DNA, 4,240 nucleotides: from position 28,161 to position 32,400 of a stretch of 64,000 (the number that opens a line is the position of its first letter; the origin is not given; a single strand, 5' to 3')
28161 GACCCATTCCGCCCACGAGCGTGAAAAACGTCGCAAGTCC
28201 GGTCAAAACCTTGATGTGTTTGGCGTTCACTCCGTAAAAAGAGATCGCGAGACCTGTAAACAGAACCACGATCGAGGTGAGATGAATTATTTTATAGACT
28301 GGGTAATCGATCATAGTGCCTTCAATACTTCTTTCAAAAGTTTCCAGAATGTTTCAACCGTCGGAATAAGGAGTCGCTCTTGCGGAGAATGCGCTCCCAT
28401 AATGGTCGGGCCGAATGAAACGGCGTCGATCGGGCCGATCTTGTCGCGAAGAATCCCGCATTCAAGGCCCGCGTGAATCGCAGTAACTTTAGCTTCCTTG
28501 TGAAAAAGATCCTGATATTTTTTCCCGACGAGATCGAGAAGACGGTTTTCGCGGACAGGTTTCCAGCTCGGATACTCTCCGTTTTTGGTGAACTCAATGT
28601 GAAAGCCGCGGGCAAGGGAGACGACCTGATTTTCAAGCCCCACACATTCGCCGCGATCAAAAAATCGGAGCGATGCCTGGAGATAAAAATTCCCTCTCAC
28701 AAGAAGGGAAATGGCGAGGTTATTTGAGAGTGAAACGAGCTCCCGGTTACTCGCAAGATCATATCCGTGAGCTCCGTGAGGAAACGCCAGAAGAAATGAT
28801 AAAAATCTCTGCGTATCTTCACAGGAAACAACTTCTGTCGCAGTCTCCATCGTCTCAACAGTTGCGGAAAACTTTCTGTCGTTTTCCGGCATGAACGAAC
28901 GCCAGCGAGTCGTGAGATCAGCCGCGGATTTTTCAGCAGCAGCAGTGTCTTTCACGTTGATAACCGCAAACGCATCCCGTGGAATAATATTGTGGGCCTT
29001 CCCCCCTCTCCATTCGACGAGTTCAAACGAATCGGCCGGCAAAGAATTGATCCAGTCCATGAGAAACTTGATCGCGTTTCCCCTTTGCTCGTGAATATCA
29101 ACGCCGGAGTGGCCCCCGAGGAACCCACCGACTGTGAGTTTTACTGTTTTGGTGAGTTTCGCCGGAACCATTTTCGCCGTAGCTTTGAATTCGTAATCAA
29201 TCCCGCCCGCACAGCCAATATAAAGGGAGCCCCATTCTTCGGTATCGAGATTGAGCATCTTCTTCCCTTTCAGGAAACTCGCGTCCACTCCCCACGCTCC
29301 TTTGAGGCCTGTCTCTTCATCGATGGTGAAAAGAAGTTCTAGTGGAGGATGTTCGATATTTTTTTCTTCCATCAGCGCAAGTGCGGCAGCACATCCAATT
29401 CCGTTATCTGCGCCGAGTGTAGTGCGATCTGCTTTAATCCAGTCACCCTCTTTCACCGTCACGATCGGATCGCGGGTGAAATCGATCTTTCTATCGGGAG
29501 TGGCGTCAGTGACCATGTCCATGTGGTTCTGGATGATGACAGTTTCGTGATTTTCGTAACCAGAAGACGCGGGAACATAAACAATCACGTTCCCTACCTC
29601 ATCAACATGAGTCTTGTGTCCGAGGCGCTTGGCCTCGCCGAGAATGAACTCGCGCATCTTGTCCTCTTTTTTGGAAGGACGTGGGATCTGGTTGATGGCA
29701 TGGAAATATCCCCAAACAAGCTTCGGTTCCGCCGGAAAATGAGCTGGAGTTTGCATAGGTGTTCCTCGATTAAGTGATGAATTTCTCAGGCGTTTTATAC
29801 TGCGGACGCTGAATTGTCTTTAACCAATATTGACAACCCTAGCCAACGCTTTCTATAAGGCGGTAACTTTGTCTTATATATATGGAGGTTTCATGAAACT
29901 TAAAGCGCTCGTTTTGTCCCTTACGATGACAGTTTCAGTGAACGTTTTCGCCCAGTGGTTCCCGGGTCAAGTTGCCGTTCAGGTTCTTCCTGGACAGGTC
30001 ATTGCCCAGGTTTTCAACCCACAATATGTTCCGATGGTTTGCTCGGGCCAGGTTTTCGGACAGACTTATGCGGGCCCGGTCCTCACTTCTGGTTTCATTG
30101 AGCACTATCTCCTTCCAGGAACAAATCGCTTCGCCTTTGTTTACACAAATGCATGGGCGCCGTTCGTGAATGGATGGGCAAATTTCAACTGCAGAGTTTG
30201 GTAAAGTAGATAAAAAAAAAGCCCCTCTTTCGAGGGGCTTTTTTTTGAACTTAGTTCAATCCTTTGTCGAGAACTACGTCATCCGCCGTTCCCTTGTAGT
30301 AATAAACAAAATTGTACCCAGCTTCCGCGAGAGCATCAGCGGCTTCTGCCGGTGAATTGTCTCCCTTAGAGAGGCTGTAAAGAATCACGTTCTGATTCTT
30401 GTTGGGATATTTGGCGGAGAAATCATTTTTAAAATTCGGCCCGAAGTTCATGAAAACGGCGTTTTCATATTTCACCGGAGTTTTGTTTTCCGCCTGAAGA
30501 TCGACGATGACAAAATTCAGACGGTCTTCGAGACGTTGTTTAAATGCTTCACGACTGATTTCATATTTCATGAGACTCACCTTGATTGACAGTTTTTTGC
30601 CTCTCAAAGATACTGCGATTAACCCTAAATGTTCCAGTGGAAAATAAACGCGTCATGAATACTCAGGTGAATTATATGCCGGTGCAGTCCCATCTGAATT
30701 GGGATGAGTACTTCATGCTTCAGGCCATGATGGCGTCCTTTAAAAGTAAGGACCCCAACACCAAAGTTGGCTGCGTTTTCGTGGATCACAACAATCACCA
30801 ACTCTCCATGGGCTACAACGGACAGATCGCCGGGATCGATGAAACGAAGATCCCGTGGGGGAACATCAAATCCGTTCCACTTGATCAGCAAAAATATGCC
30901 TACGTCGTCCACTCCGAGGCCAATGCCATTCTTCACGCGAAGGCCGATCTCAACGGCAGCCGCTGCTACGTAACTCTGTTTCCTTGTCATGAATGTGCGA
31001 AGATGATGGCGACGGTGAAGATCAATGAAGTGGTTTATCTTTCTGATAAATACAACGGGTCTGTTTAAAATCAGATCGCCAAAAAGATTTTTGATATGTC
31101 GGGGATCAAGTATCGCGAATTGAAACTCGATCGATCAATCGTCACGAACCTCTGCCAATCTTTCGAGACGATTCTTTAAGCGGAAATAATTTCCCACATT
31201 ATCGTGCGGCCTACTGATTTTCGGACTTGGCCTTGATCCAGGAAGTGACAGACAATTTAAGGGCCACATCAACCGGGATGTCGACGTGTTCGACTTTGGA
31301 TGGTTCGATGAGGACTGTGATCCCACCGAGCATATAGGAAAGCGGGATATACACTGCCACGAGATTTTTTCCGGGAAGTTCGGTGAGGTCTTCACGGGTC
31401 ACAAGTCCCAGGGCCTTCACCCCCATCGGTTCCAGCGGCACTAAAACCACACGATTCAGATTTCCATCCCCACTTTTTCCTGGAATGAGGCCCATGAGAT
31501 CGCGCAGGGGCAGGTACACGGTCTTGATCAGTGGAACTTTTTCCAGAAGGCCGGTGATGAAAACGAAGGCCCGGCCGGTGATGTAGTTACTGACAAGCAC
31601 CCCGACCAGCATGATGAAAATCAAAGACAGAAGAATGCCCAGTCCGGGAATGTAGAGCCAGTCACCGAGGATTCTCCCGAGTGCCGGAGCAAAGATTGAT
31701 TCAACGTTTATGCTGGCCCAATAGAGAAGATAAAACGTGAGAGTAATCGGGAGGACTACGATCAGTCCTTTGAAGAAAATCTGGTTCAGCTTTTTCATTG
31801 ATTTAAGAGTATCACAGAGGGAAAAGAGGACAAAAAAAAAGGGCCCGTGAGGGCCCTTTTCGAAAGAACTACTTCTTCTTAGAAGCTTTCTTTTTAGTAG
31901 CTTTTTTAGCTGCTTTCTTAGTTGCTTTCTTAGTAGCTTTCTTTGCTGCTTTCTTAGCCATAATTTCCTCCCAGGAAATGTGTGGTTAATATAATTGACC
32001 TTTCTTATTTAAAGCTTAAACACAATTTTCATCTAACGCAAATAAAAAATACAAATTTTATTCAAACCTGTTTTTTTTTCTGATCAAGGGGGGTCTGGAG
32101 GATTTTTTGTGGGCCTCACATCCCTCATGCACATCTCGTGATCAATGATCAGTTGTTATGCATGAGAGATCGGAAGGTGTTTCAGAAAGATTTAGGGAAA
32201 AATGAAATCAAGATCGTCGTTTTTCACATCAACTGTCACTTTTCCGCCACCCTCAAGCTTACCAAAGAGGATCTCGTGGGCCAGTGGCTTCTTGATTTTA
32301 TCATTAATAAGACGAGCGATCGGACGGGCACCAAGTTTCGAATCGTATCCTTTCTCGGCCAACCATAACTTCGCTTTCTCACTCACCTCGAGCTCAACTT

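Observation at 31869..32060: Unannotated 30-aa histone-H1-like microprotein with a complete expression unit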

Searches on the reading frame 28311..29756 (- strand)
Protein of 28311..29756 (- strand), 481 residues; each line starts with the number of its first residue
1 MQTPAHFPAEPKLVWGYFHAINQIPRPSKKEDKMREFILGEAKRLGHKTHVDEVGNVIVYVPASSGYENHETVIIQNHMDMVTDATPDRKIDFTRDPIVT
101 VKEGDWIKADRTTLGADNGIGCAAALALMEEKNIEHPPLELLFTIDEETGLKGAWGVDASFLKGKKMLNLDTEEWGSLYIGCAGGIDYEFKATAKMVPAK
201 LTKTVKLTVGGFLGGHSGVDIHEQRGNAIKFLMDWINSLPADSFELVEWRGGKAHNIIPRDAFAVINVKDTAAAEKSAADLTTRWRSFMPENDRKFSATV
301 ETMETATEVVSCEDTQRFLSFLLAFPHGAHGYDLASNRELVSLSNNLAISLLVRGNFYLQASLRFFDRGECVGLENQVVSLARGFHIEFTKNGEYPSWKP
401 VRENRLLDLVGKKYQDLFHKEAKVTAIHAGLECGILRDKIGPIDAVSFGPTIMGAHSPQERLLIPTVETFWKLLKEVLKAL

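Call 6: search_protein_families(library=pfam, proteins=[window:28311-29756:-])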
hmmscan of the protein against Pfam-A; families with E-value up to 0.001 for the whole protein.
window:28311-29756:- (481 aa): 2 families
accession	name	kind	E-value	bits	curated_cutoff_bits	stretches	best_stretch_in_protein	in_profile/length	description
PF07687.19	M20_dimer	-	1.4e-09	38.3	21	1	211-280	5-90/107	Peptidase dimerisation domain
PF01546.33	Peptidase_M20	-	1.8e-09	38.3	24.6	1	75-479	2-205/206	Peptidase family M20/M25/M40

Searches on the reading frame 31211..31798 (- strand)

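Call 6: search_protein_families(library=pfam, proteins=[window:31211-31798:-])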
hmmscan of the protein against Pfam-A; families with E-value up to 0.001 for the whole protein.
window:31211-31798:- (195 aa): 1 family
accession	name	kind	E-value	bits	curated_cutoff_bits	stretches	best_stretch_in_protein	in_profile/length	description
PF04367.18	DUF502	-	6.1e-22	78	23.8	1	56-158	1-106/107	Protein of unknown function (DUF502)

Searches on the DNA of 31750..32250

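Call 36: search_rna_families(source=window, start=31750, end=32250, threshold=evalue, max_evalue=10)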
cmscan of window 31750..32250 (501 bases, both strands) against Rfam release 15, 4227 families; matches with E-value up to 10: 16.
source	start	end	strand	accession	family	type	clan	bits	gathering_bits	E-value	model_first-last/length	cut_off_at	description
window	31833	31898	-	RF02363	Yfr11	Gene; sRNA;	-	26.2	44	0.053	1-144/144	no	Cyanobacterial functional RNA 11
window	31824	31890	-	RF02502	Atu_C8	Gene; sRNA;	-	22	50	0.059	1-122/122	no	Rhizobiales sRNA Atu_C8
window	31829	31893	-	RF02898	AaHKsRNA20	Gene; sRNA;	-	21.4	43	0.72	1-77/77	no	Aggregatibacter sRNA 20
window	31830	31860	-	RF00489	ctRNA_p42d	Gene; antisense;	-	21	50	0.052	1-46/46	no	ctRNA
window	31830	31858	+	RF02059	STnc50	Gene; sRNA;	-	19.8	55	0.92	45-73/84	no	Salmonella enterica sRNA STnc40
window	31954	31997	-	RF00043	Plasmid_R1162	Gene; antisense;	-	18.1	55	1.2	1-75/75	no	R1162-like plasmid antisense RNA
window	31824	31859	+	RF02084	STnc130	Gene; sRNA;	-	17.8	55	4.4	93-126/135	no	Enterobacteria sRNA STnc130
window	31801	31870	+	RF02029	sraA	Gene; sRNA;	-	17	56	6.2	1-95/95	no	sraA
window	31834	31978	-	RF02766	Ysr49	Gene; sRNA;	-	16.8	95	0.91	1-124/124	no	Yersinia sRNA 49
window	31931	32016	-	RF00114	S15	Cis-reg; leader;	CL00121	16.2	39.5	0.26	7-91/117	no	Ribosomal S15 leader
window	31825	31861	-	RF00519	suhB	Gene; sRNA;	CL00108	15.3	41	1.5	1-77/77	no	Makes More Granules Regulator RNA (mmgR)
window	31826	31871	+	RF00885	MIR821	Gene; miRNA;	-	15.1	249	2.1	1-275/275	no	MIR821 microRNA precursor family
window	32004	32046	-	RF00284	SNORD74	Gene; snRNA; snoRNA; CD-box;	CL00069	15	41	1.8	1-80/80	no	Small nucleolar RNA SNORD74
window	31838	31951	-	RF01619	ceN115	Gene; sRNA;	-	14.5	44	1.9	1-159/159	no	C. elegans sRNA ceN115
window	31830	31868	+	RF02066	STnc320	Gene; sRNA;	-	14.5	50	5.7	13-55/55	no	Salmonella enterica sRNA STnc320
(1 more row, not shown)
